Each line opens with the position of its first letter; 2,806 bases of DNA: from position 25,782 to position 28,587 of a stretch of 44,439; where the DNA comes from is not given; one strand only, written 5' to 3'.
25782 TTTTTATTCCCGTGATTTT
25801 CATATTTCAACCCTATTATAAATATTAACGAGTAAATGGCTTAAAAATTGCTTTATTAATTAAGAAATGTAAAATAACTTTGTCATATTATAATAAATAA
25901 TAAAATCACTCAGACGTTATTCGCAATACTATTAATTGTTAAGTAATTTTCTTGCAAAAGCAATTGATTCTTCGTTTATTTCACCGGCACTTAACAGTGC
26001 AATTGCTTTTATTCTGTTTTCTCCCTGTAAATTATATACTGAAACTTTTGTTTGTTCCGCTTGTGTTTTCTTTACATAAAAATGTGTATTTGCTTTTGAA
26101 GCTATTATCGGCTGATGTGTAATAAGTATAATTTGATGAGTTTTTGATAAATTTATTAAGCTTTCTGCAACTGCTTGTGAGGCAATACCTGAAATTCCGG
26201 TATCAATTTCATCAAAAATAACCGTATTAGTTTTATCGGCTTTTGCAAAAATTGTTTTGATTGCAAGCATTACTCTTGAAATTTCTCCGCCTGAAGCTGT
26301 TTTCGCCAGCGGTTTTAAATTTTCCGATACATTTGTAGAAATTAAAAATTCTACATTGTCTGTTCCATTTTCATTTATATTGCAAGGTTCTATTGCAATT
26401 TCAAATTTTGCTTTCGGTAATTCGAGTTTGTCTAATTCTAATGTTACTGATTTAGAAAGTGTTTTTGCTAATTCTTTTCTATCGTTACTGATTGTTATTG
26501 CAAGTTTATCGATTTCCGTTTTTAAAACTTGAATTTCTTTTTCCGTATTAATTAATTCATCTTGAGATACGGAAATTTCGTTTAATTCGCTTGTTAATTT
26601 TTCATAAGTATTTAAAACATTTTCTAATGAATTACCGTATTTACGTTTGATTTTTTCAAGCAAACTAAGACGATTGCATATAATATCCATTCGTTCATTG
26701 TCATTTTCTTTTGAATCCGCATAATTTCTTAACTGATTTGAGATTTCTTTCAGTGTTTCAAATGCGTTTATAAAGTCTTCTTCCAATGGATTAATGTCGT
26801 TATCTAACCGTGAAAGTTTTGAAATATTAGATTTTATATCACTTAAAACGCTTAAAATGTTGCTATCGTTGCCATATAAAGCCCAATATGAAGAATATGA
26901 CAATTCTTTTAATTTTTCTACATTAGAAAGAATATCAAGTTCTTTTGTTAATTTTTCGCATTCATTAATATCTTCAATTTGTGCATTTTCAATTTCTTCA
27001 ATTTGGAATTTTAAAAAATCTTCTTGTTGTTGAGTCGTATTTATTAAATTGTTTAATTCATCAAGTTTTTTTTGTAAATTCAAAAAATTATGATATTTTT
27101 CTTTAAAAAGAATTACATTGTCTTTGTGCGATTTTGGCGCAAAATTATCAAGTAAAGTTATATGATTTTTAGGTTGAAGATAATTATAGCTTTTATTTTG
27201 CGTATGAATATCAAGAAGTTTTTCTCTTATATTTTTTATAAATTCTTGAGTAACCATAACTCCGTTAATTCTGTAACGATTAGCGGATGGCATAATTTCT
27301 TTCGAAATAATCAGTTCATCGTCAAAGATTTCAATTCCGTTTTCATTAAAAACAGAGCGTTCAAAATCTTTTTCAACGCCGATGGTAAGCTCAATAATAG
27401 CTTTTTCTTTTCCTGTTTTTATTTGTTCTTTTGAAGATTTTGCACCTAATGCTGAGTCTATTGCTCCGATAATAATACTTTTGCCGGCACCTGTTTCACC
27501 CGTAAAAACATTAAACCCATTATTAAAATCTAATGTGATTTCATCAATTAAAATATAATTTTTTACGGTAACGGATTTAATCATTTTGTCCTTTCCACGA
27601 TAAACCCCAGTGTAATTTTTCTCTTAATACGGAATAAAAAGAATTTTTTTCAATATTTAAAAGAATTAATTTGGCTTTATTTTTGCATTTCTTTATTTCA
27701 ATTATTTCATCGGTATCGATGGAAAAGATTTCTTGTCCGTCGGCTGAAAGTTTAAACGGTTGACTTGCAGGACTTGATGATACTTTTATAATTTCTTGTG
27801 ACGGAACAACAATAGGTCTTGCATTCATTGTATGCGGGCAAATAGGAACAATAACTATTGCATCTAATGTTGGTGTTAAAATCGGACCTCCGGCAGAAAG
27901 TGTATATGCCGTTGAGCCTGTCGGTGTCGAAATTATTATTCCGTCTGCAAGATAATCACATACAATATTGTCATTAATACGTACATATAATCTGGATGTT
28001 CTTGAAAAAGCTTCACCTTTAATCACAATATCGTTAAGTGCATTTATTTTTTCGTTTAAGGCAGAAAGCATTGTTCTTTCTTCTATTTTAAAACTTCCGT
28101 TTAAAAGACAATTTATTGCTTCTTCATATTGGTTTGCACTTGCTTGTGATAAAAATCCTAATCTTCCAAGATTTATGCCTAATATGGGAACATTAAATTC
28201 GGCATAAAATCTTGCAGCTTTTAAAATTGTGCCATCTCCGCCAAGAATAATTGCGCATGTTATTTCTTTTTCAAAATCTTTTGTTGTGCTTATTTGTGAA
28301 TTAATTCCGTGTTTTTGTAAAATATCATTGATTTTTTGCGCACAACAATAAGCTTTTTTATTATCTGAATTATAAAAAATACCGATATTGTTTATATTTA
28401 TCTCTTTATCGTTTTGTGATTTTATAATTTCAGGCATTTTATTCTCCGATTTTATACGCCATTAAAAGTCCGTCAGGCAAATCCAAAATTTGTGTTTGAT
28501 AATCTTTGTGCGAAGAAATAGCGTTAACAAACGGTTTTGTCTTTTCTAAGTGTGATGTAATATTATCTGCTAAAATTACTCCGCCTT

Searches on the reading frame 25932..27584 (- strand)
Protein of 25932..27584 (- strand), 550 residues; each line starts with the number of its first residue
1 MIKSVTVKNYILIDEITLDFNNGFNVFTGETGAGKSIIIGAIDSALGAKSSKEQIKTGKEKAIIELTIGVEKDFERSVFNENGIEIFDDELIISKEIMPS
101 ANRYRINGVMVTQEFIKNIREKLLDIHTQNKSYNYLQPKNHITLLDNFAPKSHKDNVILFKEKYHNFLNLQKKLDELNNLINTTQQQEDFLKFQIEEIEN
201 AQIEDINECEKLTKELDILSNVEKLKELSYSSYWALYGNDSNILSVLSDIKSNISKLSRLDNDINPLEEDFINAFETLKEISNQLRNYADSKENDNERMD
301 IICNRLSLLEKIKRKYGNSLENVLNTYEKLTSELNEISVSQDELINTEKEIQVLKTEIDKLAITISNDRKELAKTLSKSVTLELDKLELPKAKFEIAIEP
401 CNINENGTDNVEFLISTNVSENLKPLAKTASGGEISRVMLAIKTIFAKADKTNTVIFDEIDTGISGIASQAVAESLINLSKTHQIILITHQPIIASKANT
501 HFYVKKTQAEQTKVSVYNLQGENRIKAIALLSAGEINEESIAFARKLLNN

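Call 82: search_protein_families(library=pfam, proteins=[window:25932-27584:-], max_evalue=0.00001)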
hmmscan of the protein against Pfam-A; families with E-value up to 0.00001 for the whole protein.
window:25932-27584:- (550 aa): 3 families
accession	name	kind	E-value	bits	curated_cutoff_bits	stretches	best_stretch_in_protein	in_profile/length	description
PF02463.25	SMC_N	-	2.9e-14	53.5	40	1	2-510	2-217/220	RecF/RecN/SMC N terminal domain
PF13476.12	AAA_23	-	3.1e-13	51.3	27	1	4-217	1-194/201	AAA domain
PF13175.12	AAA_15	-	1.8e-08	34.8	32.1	1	1-495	1-374/374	AAA ATPase domain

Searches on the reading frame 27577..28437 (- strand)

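Call 82: search_protein_families(library=pfam, proteins=[window:27577-28437:-], max_evalue=0.00001)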
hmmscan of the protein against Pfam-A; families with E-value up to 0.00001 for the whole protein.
window:27577-28437:- (286 aa): 2 families
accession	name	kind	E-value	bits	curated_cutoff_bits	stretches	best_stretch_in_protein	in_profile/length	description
PF20143.4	NAD_kinase_C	-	4.6e-34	117.3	23.7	1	134-258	1-124/126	ATP-NAD kinase C-terminal domain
PF01513.26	NAD_kinase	-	6.6e-17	62.5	25.5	1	49-115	63-129/130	ATP-NAD kinase N-terminal domain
